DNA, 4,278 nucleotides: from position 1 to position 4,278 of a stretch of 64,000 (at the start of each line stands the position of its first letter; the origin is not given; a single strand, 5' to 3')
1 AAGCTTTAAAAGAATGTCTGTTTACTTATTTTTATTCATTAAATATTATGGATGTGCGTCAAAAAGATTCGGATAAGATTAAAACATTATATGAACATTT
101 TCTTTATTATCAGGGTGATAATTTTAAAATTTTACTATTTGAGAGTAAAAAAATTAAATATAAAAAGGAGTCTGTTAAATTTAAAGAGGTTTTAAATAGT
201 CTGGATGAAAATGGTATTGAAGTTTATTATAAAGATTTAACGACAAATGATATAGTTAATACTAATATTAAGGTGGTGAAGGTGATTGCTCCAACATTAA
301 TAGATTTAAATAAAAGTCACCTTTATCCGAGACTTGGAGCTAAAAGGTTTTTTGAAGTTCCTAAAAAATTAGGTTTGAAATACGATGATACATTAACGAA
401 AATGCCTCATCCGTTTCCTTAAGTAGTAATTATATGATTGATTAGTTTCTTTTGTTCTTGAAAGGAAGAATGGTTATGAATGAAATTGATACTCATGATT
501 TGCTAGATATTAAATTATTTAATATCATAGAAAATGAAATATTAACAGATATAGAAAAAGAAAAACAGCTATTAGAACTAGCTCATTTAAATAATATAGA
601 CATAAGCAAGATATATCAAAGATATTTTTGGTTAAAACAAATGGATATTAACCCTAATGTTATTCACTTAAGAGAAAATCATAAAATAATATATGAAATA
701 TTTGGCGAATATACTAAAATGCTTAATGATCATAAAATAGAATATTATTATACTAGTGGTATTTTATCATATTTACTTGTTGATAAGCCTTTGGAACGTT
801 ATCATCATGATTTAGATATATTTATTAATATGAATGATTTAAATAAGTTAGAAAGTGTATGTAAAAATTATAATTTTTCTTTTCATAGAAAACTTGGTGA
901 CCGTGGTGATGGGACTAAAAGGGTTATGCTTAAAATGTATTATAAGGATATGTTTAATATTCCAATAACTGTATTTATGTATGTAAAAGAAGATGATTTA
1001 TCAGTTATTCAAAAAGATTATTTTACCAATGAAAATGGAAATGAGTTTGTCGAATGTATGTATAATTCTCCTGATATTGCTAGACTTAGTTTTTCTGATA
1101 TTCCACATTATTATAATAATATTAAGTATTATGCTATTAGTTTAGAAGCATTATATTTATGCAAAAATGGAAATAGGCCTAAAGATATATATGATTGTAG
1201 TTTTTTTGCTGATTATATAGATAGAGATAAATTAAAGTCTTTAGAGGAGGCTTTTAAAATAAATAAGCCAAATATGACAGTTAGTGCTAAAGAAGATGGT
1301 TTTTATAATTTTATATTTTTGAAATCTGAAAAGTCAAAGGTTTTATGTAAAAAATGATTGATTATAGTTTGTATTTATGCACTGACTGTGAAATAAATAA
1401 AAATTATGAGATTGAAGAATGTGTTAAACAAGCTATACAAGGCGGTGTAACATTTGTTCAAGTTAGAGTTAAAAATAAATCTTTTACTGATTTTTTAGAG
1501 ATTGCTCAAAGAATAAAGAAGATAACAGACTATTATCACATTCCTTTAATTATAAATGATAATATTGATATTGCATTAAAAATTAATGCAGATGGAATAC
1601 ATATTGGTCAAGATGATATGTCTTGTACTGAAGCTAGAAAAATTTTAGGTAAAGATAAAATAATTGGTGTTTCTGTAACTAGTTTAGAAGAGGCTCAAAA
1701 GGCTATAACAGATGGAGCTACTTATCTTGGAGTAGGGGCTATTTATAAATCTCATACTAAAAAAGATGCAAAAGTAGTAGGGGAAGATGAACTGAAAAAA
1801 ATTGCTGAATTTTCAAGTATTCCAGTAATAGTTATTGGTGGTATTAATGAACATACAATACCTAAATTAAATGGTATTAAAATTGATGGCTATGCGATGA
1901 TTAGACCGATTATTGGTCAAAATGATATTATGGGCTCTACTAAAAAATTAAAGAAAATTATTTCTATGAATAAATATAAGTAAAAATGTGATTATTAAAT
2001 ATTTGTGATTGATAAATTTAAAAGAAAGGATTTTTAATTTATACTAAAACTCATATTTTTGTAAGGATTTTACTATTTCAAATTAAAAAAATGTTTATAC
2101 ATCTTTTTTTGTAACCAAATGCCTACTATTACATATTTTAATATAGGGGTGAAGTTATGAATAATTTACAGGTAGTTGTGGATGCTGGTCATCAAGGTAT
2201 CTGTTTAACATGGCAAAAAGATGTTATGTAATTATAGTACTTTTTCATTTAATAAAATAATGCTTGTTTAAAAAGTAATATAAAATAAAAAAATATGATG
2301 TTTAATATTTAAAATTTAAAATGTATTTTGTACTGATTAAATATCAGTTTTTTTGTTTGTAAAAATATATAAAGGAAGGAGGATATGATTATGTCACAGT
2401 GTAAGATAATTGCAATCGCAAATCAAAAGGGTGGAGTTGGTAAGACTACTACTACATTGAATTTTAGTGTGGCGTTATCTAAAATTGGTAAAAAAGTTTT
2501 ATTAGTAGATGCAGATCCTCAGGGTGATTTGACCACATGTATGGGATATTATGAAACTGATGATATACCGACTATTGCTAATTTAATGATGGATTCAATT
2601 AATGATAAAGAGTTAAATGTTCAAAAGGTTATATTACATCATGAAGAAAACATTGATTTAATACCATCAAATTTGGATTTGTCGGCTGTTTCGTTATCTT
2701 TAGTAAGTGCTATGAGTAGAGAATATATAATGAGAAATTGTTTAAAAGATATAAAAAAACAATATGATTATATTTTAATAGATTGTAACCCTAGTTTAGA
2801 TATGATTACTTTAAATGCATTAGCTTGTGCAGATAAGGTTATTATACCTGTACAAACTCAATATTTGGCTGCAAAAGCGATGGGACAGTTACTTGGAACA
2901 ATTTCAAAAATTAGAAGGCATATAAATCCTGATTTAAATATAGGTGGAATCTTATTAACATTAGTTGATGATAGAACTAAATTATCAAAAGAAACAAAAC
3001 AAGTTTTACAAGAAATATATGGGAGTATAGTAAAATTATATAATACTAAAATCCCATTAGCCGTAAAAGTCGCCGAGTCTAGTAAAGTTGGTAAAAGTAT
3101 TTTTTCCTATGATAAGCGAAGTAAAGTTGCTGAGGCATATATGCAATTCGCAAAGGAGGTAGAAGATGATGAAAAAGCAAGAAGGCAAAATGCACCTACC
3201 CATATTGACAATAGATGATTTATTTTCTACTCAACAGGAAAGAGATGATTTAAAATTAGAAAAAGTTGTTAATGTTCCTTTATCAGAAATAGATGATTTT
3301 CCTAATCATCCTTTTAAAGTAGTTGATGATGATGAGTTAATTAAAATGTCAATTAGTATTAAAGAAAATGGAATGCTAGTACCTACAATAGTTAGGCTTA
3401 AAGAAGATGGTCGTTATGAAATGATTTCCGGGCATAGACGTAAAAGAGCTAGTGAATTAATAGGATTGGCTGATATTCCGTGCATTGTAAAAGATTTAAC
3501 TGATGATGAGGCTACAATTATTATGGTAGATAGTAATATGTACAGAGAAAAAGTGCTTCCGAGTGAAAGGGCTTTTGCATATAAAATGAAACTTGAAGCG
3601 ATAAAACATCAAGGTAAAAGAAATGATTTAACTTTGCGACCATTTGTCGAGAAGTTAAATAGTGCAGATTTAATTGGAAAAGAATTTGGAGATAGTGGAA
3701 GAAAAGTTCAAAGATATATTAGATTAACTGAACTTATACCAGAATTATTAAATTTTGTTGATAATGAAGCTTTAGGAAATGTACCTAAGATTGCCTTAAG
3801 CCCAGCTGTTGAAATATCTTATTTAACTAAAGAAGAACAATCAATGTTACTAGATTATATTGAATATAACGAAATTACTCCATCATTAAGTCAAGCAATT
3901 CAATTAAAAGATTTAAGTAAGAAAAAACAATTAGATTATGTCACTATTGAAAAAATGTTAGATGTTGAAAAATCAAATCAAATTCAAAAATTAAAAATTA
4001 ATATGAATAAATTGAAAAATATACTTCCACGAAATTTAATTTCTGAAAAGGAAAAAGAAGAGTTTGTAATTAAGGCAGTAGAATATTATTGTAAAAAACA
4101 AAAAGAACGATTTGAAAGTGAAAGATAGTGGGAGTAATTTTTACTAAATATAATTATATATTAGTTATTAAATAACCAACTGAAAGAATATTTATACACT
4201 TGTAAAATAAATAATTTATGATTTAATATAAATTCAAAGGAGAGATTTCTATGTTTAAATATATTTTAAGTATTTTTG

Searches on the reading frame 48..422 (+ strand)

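Call 62: search_protein_families(library=pfam, proteins=[window:48-422:+], max_evalue=0.001)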
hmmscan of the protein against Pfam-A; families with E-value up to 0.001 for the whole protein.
window:48-422:+ (124 aa): 1 family
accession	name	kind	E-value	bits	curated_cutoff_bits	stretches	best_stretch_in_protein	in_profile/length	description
PF02624.21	YcaO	-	4.4e-05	23.4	25.7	1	28-84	270-324/325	YcaO cyclodehydratase, ATP-ad Mg2+-binding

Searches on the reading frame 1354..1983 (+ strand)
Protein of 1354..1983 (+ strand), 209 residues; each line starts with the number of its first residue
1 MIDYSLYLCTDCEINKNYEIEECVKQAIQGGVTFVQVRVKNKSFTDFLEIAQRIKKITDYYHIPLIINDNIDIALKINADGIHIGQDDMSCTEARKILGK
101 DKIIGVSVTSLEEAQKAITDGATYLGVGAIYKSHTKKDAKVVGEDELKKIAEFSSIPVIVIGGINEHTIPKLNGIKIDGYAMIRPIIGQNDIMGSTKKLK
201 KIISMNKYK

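Call 62: search_protein_families(library=pfam, proteins=[window:1354-1983:+], max_evalue=0.001)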
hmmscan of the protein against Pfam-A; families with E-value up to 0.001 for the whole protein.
window:1354-1983:+ (209 aa): 1 family
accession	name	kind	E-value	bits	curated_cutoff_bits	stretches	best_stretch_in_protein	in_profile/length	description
PF02581.23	TMP-TENI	-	5.7e-61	205.4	27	1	6-186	1-180/180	Thiamine monophosphate synthase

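Call 64: find_encoding_contigs(protein=window:1354-1983:+, flank=6000, max_places=8)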
Protein window:1354-1983:+ (209 aa): 21 contigs read that carry it; 8 places shown.
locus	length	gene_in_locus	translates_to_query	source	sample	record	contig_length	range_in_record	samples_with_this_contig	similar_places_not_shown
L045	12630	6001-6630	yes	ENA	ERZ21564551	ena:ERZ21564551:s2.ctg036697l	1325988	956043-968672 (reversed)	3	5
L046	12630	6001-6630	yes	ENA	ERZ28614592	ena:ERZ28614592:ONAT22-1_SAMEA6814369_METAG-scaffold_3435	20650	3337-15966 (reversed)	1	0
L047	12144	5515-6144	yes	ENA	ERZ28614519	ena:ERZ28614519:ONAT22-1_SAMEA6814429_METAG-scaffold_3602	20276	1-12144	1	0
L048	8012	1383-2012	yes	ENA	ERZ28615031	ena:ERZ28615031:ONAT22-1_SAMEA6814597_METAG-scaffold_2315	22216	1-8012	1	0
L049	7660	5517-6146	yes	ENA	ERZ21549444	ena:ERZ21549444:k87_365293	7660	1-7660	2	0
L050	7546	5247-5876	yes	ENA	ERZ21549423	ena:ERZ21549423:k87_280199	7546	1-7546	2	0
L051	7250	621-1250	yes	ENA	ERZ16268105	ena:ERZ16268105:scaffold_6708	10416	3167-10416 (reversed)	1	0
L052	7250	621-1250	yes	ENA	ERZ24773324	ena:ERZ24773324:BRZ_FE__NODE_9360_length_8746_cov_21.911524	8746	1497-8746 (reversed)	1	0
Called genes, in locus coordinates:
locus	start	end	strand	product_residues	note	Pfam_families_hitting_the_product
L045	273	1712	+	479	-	PF13328:HD_4, PF01966:HD, PF04607:RelA_SpoT, PF02824:TGS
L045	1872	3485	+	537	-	PF13529:Peptidase_C39_2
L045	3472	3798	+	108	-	-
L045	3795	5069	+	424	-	PF02624:YcaO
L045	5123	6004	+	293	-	-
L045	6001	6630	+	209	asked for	PF02581:TMP-TENI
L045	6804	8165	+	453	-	PF01520:Amidase_3, PF23472:LysM2_CERK1_LYK3_4_5 (faint), PF22310:NMB0315_dom_I (faint), PF16426:DUF5023 (faint), PF00570:HRDC (faint), PF01476:LysM, PF23446:LysM1_NFP_LYK (faint), PF01476:LysM, +3 more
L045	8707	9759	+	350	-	PF08239:SH3_3, PF09479:Flg_new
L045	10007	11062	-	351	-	PF16403:Bact_surface_Ig-like, PF01522:Polysacc_deac_1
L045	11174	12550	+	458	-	PF02878:PGM_PMM_I, PF02879:PGM_PMM_II, PF02880:PGM_PMM_III, PF00408:PGM_PMM_IV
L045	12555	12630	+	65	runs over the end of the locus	-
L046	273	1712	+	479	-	PF13328:HD_4, PF01966:HD, PF04607:RelA_SpoT, PF02824:TGS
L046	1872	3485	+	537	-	PF13529:Peptidase_C39_2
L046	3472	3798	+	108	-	-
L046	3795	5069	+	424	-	PF02624:YcaO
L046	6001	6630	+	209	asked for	PF02581:TMP-TENI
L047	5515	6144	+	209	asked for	PF02581:TMP-TENI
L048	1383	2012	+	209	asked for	PF02581:TMP-TENI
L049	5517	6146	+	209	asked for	PF02581:TMP-TENI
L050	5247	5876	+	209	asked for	PF02581:TMP-TENI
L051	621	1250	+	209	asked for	PF02581:TMP-TENI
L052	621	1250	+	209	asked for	PF02581:TMP-TENI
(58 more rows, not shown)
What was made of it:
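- On Integrative conjugative element (serine-recombinase type): Five empty-site contigs carry an identical ThiE (call 64).
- The host contig of 1.33 Mb at 25% G+C (call 64) argues against a large spore-coat programme.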

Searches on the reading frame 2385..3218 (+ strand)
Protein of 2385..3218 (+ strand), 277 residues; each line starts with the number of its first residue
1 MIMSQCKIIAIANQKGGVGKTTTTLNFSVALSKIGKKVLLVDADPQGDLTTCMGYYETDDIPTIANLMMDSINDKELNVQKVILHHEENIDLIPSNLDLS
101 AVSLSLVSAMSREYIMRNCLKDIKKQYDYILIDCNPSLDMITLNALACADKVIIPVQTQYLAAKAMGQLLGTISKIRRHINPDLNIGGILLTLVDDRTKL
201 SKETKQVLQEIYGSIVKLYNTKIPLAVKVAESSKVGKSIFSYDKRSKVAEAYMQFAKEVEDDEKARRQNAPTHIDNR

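Call 62: search_protein_families(library=pfam, proteins=[window:2385-3218:+], max_evalue=0.001)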
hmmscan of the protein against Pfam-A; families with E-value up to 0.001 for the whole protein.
window:2385-3218:+ (277 aa): 9 families
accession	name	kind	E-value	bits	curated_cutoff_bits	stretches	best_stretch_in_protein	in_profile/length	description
PF13614.12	AAA_31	-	6.3e-59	199.3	27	1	6-186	1-177/177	AAA domain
PF01656.29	CbiA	-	1e-24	87.3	25.4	1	9-238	1-124/125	CobQ/CobB/MinD/ParA nucleotide binding domain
PF00142.24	Fer4_NifH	-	4e-15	56.4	25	1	14-87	7-78/271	4Fe-4S iron sulfur cluster binding proteins, NifH/frxC family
PF10609.15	ParA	-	2.9e-13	50.3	27.1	1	7-259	4-245/246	NUBPL iron-transfer P-loop NTPase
PF09140.17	MipZ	-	5.3e-12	46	20.7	1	8-178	2-151/262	ATPase MipZ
PF02374.21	ArsA_ATPase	-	1.9e-09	37.6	24.3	1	14-184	8-180/305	Anion-transporting ATPase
PF06564.18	CBP_BcsQ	-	6.4e-09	36.1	21.3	1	7-158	2-147/234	Cellulose biosynthesis protein BcsQ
PF00448.28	SRP54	-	0.00016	21.9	22.7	0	17-44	11-38/196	SRP54-type protein, GTPase domain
PF07015.17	VirC1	-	0.00049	20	24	0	7-50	2-45/231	VirC1 protein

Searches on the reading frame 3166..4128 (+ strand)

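Call 62: search_protein_families(library=pfam, proteins=[window:3166-4128:+], max_evalue=0.001)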
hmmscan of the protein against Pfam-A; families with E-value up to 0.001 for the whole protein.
window:3166-4128:+ (320 aa): 1 family
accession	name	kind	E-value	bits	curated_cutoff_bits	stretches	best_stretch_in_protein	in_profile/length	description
PF02195.25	ParB_N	-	1.4e-18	67.2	26.3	1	33-120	2-89/95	ParB N-terminal domain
